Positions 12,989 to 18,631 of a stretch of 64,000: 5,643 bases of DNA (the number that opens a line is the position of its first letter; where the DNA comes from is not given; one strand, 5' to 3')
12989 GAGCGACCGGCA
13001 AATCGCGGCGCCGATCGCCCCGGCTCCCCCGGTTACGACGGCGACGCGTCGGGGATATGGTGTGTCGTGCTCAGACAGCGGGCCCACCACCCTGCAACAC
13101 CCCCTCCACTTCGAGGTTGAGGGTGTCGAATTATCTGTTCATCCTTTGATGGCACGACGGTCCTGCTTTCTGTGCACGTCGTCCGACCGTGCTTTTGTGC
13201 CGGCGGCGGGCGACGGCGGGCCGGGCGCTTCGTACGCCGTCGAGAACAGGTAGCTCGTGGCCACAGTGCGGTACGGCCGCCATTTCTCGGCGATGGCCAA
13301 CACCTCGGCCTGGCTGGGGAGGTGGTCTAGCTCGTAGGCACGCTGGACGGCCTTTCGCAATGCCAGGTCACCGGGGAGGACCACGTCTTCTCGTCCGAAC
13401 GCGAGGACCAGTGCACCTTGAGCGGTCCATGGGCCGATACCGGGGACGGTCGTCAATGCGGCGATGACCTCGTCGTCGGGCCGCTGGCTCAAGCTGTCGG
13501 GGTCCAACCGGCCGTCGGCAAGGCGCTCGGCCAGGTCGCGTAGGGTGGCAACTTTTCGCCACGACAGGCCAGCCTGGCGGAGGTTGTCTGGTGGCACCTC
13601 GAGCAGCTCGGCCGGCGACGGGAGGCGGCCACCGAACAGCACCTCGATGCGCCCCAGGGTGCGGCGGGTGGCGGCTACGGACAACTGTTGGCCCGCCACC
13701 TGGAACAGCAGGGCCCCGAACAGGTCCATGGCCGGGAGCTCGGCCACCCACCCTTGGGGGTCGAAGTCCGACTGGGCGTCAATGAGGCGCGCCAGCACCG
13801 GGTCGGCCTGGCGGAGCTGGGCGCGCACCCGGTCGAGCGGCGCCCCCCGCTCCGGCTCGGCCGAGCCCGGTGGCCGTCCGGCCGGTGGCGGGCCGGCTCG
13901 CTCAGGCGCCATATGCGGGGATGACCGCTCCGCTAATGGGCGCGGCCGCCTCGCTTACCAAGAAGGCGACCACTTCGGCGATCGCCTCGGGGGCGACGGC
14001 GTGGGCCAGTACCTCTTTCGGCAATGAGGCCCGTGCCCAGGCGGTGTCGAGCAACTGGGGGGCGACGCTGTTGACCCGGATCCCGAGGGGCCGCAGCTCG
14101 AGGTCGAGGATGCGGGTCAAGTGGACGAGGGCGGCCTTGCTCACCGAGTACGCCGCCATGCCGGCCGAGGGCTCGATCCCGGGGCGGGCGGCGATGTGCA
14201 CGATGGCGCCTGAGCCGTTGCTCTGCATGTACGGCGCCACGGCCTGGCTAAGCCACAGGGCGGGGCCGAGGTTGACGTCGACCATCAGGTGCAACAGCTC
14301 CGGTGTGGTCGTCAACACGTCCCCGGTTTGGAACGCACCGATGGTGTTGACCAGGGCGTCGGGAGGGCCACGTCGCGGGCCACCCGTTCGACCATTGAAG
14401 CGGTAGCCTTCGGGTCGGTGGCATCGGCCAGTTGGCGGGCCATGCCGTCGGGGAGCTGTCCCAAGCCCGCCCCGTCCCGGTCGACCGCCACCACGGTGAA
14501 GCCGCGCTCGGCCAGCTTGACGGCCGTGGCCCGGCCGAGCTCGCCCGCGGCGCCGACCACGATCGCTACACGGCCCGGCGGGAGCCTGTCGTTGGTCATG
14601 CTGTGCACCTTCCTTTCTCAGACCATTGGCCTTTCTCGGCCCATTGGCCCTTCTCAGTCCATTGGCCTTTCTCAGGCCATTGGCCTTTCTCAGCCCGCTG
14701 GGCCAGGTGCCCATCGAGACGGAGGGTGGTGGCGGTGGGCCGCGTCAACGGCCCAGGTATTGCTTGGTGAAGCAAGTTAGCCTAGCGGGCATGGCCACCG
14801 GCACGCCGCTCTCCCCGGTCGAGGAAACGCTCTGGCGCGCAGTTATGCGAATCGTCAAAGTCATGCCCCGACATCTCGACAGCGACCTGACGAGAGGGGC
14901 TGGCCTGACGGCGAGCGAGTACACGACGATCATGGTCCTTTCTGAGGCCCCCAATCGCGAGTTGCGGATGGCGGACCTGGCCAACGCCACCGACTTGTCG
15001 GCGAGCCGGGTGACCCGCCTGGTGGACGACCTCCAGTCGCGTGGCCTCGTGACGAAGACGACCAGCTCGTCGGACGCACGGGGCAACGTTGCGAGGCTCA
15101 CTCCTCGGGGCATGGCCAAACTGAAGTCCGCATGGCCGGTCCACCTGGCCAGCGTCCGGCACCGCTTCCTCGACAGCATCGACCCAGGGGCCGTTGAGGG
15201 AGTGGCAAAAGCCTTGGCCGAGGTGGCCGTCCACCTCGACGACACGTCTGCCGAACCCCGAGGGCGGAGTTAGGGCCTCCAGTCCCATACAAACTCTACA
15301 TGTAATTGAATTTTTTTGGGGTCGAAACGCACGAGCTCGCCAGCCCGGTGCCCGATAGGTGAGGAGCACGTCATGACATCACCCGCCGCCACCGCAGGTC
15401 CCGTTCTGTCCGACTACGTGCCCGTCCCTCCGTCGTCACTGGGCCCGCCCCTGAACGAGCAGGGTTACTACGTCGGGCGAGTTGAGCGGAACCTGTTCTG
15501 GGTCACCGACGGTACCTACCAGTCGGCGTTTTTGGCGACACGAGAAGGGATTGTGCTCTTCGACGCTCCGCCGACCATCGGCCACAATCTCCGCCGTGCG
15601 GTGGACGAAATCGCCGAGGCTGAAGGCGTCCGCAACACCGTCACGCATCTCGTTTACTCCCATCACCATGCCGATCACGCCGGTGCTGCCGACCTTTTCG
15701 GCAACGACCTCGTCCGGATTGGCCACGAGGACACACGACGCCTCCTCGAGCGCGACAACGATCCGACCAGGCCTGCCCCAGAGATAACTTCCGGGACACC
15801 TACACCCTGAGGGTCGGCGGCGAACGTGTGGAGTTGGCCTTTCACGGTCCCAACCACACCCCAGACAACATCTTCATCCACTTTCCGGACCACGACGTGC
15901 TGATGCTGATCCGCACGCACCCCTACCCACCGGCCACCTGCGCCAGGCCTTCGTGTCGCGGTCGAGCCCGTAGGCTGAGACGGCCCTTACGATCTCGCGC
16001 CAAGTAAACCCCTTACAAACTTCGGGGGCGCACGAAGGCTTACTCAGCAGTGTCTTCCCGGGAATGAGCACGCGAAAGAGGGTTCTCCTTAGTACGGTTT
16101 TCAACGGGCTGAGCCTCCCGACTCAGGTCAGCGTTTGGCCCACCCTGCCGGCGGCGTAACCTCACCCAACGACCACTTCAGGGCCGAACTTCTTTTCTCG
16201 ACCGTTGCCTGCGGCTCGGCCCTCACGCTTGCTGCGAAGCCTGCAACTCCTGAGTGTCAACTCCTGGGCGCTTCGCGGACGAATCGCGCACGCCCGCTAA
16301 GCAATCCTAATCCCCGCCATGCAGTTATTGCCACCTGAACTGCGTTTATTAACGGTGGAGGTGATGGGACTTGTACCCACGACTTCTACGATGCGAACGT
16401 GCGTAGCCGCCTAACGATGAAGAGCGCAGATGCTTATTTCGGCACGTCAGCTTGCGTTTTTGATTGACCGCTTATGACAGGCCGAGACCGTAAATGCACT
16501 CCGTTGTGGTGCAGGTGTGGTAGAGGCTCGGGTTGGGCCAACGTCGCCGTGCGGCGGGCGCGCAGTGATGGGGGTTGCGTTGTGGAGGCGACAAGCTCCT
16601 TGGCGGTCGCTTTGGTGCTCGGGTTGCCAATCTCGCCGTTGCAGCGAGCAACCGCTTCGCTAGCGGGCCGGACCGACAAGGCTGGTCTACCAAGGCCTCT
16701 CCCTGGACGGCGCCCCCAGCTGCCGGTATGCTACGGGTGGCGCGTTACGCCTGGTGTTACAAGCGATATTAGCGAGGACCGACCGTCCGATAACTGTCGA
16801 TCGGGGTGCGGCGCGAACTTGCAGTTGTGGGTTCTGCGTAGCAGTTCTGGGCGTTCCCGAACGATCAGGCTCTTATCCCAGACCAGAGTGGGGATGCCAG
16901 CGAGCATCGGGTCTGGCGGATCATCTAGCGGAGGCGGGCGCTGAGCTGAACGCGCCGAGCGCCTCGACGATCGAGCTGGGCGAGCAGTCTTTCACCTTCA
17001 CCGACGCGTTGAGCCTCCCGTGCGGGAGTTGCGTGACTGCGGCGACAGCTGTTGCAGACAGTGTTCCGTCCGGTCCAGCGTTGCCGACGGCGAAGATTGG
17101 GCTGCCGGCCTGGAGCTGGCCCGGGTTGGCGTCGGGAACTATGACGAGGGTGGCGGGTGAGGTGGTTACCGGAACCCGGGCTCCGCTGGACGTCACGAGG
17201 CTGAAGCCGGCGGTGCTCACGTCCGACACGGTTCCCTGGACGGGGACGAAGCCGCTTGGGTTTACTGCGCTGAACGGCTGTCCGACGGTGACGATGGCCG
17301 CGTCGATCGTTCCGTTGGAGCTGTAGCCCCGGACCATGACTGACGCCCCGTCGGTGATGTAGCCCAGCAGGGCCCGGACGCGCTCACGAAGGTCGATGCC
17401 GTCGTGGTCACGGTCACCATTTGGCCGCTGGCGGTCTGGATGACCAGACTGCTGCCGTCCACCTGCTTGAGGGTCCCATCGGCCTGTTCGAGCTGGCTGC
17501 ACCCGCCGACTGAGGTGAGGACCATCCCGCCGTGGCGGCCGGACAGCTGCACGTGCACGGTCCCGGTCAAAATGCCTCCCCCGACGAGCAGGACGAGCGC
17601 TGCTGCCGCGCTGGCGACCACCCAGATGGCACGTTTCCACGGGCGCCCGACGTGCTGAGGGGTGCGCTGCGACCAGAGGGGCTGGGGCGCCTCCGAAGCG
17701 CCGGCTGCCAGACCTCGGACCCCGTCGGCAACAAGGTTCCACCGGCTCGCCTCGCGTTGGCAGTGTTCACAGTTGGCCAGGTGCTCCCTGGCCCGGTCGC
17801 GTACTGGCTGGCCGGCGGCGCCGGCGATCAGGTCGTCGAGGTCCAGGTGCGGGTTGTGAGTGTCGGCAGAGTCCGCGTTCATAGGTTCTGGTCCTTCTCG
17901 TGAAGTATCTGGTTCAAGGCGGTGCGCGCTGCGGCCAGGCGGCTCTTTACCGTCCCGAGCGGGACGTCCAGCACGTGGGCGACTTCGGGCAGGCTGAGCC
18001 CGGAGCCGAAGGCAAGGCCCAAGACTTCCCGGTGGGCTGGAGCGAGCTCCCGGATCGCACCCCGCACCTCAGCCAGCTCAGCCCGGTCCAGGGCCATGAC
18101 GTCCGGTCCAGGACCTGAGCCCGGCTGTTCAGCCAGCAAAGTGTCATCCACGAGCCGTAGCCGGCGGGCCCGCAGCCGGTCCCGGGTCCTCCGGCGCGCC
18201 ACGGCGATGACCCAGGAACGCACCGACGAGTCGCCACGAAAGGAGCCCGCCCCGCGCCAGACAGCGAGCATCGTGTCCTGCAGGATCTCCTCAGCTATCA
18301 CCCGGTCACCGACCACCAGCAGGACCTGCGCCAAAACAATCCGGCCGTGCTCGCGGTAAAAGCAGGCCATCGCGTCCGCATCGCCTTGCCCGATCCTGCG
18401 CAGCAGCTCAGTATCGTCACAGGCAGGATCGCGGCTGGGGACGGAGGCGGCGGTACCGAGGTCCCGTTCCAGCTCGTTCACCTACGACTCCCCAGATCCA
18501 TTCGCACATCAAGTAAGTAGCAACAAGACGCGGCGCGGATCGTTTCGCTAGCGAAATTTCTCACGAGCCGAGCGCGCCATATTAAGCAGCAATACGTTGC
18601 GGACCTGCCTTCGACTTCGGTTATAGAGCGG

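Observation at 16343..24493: ~8 kb genomic island bounded by a 47-bp direct repeat of the tRNA-Ala 3' half, with no integrase left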

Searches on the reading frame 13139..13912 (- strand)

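Call 8: search_protein_families(library=pfam, max_evalue=0.01, proteins=[window:13139-13912:-])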
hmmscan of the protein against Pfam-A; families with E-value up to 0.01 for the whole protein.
window:13139-13912:- (257 aa): 1 family
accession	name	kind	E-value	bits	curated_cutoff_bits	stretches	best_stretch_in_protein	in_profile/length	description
PF00730.31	HhH-GPD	-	3.4e-11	43.9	26.2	1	72-212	4-107/108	HhH-GPD superfamily base excision DNA repair protein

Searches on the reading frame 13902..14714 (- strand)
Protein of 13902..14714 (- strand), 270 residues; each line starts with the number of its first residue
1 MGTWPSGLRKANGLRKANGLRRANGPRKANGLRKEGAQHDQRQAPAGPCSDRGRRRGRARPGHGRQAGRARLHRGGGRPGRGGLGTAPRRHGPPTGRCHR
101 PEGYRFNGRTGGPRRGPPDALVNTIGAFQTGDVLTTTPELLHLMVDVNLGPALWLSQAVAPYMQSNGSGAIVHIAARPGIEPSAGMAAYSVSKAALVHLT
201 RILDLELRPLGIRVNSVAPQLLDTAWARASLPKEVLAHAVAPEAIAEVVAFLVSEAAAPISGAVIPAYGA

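Call 8: search_protein_families(library=pfam, max_evalue=0.01, proteins=[window:13902-14714:-])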
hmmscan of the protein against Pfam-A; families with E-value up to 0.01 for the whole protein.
window:13902-14714:- (270 aa): 2 families
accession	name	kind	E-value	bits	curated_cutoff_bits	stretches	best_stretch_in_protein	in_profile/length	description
PF13561.12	adh_short_C2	-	9.5e-26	91.2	27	1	117-266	71-230/236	Enoyl-(Acyl carrier protein) reductase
PF00106.31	adh_short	-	1.9e-23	83.4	26.6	1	118-230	78-190/195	short chain dehydrogenase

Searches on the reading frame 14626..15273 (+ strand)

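Call 8: search_protein_families(library=pfam, max_evalue=0.01, proteins=[window:14626-15273:+])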
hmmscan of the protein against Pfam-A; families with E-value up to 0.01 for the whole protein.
window:14626-15273:+ (215 aa): 9 families
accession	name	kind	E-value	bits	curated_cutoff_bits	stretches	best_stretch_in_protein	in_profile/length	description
PF12802.13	MarR_2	-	3.4e-13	50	27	1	93-152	2-60/61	MarR family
PF01047.28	MarR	-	2.2e-08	34.3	24.6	1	94-152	1-57/59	MarR family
PF09339.16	HTH_IclR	-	1e-05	25.6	22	1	110-144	16-50/52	IclR helix-turn-helix domain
PF22381.2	Staph_reg_Sar_Rot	-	0.00011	22.6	27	1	92-166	10-82/85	Transcriptional regulator SarA/Rot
PF25213.1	HVO_A0261_N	-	0.00045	20.5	35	1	103-147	15-59/86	HVO_A0261 N-terminal domain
PF13463.12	HTH_27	-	0.00084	20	22.2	1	108-162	14-68/68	Winged helix DNA-binding domain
PF13412.12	HTH_24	-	0.0012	18.9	21.9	1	113-143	18-48/48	Winged helix-turn-helix DNA-binding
PF24034.1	DUF7343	-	0.0018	18.6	27.6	1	116-145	22-51/62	Domain of unknown function (DUF7343)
PF24409.1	wHTH-PRTase_assc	-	0.006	17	27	0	110-150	8-49/83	wHTH-PRTase associated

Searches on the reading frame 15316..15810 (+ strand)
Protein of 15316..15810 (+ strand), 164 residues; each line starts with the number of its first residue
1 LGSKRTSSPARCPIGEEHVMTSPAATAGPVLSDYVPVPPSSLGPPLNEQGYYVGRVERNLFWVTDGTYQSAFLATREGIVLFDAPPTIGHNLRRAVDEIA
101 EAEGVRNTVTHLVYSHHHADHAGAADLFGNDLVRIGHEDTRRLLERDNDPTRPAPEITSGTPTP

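Call 8: search_protein_families(library=pfam, max_evalue=0.01, proteins=[window:15316-15810:+])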
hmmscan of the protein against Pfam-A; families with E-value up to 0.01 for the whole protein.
window:15316-15810:+ (164 aa): 2 families
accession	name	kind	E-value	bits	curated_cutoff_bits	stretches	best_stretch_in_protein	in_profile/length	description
PF00753.33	Lactamase_B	-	2.7e-05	24.7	22.7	1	70-128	7-63/196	Metallo-beta-lactamase superfamily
PF12706.13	Lactamase_B_2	-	0.0017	18.4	27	1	80-155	3-81/200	Beta-lactamase superfamily domain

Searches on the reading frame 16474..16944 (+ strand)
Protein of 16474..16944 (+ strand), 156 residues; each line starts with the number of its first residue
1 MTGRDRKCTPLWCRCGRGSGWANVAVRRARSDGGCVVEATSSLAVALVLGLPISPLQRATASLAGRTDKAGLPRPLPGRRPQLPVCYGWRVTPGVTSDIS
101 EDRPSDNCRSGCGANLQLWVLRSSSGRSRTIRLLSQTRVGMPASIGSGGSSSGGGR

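Call 8: search_protein_families(library=pfam, max_evalue=0.01, proteins=[window:16474-16944:+])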
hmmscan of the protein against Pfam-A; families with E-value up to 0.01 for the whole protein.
window:16474-16944:+ (156 aa): 0 families

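Call 34: search_protein_families(library=ncbifam, max_evalue=0.01, proteins=[window:16474-16944:+])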
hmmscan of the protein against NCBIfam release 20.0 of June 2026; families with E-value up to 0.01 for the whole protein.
window:16474-16944:+ (156 aa): 0 families

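Call 35: search_protein_families(library=phrogs, max_evalue=0.01, proteins=[window:16474-16944:+])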
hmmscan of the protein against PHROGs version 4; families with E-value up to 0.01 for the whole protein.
window:16474-16944:+ (156 aa): 0 families

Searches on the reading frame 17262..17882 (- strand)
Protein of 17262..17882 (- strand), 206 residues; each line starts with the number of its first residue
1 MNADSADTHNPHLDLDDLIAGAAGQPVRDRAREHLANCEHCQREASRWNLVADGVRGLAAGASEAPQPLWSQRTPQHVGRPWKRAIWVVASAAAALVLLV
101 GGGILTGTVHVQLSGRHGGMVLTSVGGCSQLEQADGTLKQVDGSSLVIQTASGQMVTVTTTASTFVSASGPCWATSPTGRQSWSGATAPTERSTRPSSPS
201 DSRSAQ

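Call 8: search_protein_families(library=pfam, max_evalue=0.01, proteins=[window:17262-17882:-])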
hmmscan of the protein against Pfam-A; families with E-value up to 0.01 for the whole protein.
window:17262-17882:- (206 aa): 1 family
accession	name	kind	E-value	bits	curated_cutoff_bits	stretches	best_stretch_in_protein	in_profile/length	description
PF13490.11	zf-HC2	-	0.0074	16.8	22.2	0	15-42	8-35/35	Putative zinc-finger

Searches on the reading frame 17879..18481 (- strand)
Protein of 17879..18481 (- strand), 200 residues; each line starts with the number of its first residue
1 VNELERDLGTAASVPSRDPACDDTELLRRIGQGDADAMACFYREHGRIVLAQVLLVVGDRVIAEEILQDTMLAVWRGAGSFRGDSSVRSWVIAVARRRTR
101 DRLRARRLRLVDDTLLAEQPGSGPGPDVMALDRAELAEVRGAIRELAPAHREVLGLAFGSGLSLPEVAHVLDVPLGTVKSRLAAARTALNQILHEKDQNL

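Call 8: search_protein_families(library=pfam, max_evalue=0.01, proteins=[window:17879-18481:-])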
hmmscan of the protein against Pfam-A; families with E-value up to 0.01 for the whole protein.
window:17879-18481:- (200 aa): 4 families
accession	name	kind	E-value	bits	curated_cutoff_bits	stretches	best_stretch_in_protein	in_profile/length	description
PF04542.20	Sigma70_r2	-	9.5e-13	48.2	24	1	41-107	1-69/71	Sigma-70 region 2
PF04545.22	Sigma70_r4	-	3.8e-10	39.6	24.1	1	142-189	1-48/50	Sigma-70, region 4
PF08281.18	Sigma70_r4_2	-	4.1e-09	36.4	25.7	1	138-189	3-54/54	Sigma-70, region 4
PF07638.17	Sigma70_ECF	-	6.9e-06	26.5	21.1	1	90-192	86-182/185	ECF sigma factor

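Call 30: find_encoding_contigs(protein=window:17879-18481:-, flank=10000, max_places=10)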
Protein window:17879-18481:- (200 aa): no gene with exactly this product is on record in the collection.

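Call 32: find_encoding_contigs(protein=window:17879-18370:-, flank=10000, max_places=10)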
Protein window:17879-18370:- (163 aa): no gene with exactly this product is on record in the collection.
